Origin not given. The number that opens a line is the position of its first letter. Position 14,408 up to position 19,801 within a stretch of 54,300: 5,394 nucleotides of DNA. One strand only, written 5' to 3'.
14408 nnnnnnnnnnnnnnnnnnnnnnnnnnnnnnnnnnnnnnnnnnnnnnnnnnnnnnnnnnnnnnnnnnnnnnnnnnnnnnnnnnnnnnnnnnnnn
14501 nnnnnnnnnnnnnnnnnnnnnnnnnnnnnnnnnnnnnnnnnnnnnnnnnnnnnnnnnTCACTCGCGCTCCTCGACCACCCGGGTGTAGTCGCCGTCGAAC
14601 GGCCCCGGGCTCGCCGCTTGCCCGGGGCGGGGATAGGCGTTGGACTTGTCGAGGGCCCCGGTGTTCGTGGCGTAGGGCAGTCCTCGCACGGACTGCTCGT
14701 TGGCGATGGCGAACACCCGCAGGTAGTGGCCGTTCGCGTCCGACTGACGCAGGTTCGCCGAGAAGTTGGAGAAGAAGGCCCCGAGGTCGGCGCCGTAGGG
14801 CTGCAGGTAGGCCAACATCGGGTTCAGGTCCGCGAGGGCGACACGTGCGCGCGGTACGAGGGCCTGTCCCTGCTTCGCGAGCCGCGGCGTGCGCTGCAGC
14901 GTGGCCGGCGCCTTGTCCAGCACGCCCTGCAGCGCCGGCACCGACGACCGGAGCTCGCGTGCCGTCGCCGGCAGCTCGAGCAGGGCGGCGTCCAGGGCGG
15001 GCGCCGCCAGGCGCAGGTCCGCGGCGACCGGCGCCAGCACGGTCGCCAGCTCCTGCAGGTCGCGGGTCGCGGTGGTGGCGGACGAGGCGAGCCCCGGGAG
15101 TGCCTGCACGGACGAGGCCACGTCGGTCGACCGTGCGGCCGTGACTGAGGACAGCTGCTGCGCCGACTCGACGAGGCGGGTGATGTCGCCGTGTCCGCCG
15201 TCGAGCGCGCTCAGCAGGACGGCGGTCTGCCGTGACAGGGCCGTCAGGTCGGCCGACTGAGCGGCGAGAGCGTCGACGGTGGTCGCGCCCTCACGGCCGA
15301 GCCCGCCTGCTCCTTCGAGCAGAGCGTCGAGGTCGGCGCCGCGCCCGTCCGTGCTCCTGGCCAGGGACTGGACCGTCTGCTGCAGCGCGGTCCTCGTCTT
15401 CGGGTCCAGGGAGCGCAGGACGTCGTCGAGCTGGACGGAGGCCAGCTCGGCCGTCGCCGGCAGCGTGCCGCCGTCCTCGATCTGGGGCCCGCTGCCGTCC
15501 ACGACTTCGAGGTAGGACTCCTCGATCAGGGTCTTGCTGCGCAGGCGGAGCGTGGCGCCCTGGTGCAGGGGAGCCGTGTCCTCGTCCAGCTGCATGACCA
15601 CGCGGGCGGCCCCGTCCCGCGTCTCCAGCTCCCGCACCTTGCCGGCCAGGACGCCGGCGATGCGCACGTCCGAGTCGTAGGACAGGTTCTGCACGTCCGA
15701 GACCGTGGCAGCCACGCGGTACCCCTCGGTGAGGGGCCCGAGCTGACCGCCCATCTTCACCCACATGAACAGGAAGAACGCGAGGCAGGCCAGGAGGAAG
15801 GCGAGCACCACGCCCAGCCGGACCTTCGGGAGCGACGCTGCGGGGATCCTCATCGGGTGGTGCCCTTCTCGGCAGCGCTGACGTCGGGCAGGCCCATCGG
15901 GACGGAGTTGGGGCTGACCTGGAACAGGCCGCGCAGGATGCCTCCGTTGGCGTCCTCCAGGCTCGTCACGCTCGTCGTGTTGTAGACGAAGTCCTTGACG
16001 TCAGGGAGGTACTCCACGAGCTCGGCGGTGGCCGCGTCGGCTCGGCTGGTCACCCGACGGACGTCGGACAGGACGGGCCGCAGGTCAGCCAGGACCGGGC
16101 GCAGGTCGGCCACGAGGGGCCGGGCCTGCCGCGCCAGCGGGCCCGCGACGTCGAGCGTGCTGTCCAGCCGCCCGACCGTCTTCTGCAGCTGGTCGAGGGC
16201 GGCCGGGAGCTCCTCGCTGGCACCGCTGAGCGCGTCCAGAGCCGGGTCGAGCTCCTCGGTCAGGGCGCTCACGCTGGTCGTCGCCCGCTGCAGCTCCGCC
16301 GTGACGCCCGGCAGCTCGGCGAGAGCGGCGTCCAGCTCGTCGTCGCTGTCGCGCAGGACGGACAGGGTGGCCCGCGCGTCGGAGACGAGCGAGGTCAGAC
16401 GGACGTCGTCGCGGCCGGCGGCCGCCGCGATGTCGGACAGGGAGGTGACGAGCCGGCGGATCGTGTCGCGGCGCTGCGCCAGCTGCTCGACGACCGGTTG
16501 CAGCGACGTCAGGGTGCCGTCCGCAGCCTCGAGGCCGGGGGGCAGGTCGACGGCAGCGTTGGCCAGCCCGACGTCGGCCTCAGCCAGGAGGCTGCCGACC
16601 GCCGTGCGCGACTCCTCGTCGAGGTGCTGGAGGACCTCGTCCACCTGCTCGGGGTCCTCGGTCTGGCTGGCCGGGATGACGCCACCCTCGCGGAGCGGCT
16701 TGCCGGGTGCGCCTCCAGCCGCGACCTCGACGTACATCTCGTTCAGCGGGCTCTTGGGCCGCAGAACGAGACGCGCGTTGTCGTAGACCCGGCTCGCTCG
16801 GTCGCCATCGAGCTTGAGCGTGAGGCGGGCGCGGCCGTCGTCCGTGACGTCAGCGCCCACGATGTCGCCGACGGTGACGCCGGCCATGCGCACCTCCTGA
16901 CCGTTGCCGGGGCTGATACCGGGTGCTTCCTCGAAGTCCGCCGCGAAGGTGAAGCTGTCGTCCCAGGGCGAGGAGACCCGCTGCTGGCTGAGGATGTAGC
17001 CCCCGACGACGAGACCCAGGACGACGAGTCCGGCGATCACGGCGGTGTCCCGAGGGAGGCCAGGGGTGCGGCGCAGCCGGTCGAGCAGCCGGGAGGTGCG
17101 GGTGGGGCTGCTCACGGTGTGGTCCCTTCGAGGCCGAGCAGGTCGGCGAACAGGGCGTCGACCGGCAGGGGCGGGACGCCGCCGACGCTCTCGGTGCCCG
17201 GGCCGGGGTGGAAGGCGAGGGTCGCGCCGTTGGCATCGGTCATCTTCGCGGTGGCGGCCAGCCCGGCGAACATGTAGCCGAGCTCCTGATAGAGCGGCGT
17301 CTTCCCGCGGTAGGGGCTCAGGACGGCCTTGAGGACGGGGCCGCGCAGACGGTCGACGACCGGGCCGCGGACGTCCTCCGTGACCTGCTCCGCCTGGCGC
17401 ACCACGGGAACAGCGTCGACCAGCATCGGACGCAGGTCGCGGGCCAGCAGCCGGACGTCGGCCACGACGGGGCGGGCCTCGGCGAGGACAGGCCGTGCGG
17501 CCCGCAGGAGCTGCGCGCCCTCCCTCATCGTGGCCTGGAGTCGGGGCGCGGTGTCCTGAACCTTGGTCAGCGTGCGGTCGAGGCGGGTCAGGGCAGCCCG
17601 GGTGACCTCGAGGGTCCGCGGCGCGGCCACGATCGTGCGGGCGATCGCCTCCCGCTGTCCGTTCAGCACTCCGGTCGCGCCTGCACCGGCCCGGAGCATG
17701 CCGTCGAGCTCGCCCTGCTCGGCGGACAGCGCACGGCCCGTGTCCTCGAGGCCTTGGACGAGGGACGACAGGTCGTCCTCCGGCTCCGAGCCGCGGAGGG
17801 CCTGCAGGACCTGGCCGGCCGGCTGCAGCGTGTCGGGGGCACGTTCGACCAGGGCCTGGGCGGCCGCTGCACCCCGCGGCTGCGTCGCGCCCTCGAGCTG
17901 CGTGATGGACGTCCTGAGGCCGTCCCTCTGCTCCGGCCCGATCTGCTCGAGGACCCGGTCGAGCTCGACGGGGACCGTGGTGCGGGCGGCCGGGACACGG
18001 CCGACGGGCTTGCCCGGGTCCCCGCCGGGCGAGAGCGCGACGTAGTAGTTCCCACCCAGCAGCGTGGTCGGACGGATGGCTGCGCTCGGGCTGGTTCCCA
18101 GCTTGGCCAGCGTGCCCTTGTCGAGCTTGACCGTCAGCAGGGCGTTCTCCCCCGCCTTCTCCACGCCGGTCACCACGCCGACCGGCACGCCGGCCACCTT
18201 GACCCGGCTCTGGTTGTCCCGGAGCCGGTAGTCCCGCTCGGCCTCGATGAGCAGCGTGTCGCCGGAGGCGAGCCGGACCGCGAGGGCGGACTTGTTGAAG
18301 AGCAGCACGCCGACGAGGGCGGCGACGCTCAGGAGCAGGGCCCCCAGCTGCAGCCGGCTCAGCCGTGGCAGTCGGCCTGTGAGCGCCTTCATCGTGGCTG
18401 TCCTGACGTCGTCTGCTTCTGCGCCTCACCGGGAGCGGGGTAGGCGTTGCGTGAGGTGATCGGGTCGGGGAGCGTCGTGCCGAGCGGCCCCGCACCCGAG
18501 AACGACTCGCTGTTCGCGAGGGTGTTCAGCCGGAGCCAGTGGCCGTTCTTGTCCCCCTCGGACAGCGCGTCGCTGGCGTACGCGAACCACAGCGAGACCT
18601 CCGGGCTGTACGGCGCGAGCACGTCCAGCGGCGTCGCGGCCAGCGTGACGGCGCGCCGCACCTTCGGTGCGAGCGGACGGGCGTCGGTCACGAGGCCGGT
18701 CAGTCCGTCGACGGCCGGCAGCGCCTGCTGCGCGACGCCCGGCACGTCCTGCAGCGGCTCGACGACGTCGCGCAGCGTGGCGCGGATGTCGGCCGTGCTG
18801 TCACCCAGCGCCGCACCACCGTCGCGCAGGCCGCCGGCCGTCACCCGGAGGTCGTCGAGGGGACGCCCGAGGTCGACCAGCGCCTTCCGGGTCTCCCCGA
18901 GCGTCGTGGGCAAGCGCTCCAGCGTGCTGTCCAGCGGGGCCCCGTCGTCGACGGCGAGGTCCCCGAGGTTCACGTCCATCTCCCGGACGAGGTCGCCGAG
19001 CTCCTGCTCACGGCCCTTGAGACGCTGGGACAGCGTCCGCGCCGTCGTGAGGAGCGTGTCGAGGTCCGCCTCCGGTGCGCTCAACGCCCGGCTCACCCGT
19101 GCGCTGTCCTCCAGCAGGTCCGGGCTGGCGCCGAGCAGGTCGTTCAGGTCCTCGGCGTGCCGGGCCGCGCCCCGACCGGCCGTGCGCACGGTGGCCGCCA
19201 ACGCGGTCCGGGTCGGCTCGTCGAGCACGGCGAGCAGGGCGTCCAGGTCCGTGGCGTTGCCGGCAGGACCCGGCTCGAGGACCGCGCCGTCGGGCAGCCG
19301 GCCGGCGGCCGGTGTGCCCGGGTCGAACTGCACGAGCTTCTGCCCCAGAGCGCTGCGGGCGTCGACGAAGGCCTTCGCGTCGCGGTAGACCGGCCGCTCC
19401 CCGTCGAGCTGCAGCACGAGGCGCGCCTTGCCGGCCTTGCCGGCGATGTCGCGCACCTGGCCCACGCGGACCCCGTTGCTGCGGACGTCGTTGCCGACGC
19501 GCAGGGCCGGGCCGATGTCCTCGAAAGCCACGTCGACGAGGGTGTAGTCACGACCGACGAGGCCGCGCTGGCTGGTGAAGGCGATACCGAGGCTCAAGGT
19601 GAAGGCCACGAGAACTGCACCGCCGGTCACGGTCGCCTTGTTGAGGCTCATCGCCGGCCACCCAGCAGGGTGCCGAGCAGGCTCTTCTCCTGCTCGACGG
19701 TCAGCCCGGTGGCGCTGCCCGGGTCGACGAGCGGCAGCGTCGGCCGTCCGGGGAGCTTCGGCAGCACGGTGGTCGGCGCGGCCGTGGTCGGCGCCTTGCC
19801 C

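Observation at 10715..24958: Mce lipid-transport operon fused into a single translationally coupled 12-gene unit with an MMPL-like protein, a parvulin foldase and a 2-TM peptide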

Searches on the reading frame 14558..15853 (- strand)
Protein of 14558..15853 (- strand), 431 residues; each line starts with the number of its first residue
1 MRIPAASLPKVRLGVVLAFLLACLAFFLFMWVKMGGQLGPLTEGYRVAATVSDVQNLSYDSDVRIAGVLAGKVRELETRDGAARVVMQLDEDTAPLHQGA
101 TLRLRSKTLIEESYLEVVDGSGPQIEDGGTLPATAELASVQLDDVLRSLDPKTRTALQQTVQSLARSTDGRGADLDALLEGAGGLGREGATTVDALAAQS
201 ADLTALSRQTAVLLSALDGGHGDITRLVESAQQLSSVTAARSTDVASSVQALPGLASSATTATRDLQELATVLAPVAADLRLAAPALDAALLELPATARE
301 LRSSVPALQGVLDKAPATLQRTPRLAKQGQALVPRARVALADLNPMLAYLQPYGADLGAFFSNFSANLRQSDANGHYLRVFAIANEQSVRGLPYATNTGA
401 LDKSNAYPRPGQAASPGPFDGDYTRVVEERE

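Call 4: search_protein_families(library=pfam, proteins=[window:14558-15853:-], max_evalue=0.01)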
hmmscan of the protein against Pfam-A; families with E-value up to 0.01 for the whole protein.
window:14558-15853:- (431 aa): 1 family
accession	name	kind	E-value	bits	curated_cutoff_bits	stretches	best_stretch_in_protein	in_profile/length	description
PF02470.25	MlaD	-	7.2e-11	42.6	25.1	1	44-119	2-80/81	MlaD protein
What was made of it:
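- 14558..15853 (-): mceF. MlaD 7e-11 (call 4).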

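Call 9: search_protein_families(library=ncbifam, proteins=[window:14558-15853:-], max_evalue=0.01)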
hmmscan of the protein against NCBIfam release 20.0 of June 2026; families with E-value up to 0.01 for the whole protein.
window:14558-15853:- (431 aa): 2 families
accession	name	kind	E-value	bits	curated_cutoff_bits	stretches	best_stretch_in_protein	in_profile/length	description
TIGR00996.1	Mtu_fam_mce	paralog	2.2e-29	102.6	140.5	2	13-261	2-248/291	MCE family protein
TIGR04430.1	OM_asym_MlaD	equivalog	5.8e-14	52.1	135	1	18-142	11-136/146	outer membrane lipid asymmetry maintenance protein MlaD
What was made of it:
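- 14558..15853 (-): NCBIfam MCE family 2e-29 (call 9).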

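Call 37: search_solved_structures(query=window:14558-15853:-, max_evalue=0.001)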
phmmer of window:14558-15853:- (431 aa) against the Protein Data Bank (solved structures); distinct sequences matched with E-value up to 0.001: 4.
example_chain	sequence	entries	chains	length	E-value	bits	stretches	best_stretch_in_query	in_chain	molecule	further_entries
8fed_B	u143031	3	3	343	5.3e-08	35.5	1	19-188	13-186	Virulence factor Mce family protein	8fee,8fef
7ch8_A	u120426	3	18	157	9.5e-07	31.4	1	12-144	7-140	MlaD domain-containing protein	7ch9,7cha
6zy2_A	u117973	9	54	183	0.00012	24.4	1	18-124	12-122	YrbD protein | Outer membrane lipid asymmetry maintenance protein MlaD | Intermembrane phospholipid transport system binding protein MlaD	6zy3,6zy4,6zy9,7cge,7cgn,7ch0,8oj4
6xbd_A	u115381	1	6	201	0.00015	24.1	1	18-124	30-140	Phospholipid ABC transporter-binding protein MlaD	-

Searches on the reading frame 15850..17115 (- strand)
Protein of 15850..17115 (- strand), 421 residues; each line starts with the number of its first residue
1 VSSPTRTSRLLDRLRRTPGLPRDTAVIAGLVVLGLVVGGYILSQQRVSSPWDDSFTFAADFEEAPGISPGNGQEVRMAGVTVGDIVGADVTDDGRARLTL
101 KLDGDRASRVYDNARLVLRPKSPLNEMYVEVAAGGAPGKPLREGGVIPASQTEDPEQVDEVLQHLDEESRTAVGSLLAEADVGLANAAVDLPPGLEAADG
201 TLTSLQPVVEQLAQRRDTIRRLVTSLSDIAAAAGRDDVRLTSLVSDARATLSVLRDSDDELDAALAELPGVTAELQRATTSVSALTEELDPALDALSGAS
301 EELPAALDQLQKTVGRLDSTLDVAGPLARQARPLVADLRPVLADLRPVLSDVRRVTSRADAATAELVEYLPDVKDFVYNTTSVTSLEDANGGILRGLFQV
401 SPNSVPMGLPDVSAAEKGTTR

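Call 4: search_protein_families(library=pfam, proteins=[window:15850-17115:-], max_evalue=0.01)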
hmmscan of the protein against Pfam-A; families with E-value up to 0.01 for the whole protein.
window:15850-17115:- (421 aa): 7 families
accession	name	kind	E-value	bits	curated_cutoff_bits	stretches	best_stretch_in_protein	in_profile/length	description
PF02470.25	MlaD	-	5e-10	39.9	25.1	1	56-134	4-81/81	MlaD protein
PF11887.13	Mce4_CUP1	-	5.9e-07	29.8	32.6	1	139-315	3-180/222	Cholesterol uptake porter CUP1 of Mce4, putative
PF06103.16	DUF948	-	2.9e-05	24.6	37.2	0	243-302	24-83/89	Bacterial protein of unknown function (DUF948)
PF20155.4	TMP_3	-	0.0014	18.8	41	0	247-314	27-101/192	Tape measure protein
PF04108.17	ATG17_like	-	0.0023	17.9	43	1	241-385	115-268/355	Autophagy protein ATG17-like domain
PF09969.14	DUF2203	-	0.0035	18.5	24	0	195-237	5-47/122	Uncharacterized conserved protein (DUF2203)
PF04513.17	Baculo_PEP_C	-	0.0035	17.8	38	0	255-320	34-100/140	Baculovirus polyhedron envelope protein, PEP, C terminus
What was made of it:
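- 15850..17115 (-): mceE. MlaD 5e-10 and Mce4_CUP1 6e-7 (call 4).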

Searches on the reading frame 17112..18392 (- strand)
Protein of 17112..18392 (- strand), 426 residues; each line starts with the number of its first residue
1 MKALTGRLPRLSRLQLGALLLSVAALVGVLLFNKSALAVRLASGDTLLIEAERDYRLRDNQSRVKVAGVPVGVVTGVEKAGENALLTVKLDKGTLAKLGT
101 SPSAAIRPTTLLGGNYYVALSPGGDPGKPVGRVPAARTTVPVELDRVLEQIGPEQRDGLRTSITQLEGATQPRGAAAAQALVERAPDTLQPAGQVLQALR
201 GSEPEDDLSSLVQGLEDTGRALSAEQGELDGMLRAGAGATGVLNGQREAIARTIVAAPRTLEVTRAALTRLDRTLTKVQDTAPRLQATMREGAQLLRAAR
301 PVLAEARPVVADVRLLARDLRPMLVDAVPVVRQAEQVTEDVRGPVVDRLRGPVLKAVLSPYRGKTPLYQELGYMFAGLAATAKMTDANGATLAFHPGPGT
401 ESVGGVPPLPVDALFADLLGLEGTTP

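Call 4: search_protein_families(library=pfam, proteins=[window:17112-18392:-], max_evalue=0.01)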
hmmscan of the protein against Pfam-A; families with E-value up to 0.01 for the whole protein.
window:17112-18392:- (426 aa): 1 family
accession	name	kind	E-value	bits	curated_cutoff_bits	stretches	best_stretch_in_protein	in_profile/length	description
PF02470.25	MlaD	-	1.5e-09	38.4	25.1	1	49-123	7-81/81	MlaD protein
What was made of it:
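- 17112..18392 (-): mceD. MlaD 1.5e-9 (call 4).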

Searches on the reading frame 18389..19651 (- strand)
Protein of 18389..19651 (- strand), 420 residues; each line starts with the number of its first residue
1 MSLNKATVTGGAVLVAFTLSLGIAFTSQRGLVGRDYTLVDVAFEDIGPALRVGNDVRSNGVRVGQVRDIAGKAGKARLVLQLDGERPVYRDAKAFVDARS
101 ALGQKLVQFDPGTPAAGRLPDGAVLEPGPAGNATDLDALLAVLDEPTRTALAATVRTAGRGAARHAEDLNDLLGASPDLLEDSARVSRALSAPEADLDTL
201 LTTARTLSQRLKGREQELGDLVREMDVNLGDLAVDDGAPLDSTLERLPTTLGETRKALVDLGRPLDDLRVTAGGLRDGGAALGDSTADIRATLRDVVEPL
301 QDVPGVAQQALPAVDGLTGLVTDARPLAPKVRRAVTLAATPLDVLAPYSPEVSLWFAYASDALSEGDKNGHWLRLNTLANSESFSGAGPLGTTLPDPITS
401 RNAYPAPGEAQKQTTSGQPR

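Call 4: search_protein_families(library=pfam, proteins=[window:18389-19651:-], max_evalue=0.01)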
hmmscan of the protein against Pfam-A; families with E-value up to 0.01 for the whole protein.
window:18389-19651:- (420 aa): 2 families
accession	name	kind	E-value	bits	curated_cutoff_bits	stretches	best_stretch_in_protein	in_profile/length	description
PF02470.25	MlaD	-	2.7e-12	47.2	25.1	1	39-112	5-81/81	MlaD protein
PF11887.13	Mce4_CUP1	-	5.5e-06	26.6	32.6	0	200-291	41-131/222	Cholesterol uptake porter CUP1 of Mce4, putative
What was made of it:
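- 18389..19651 (-): mceC. MlaD 2.7e-12 (call 4).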
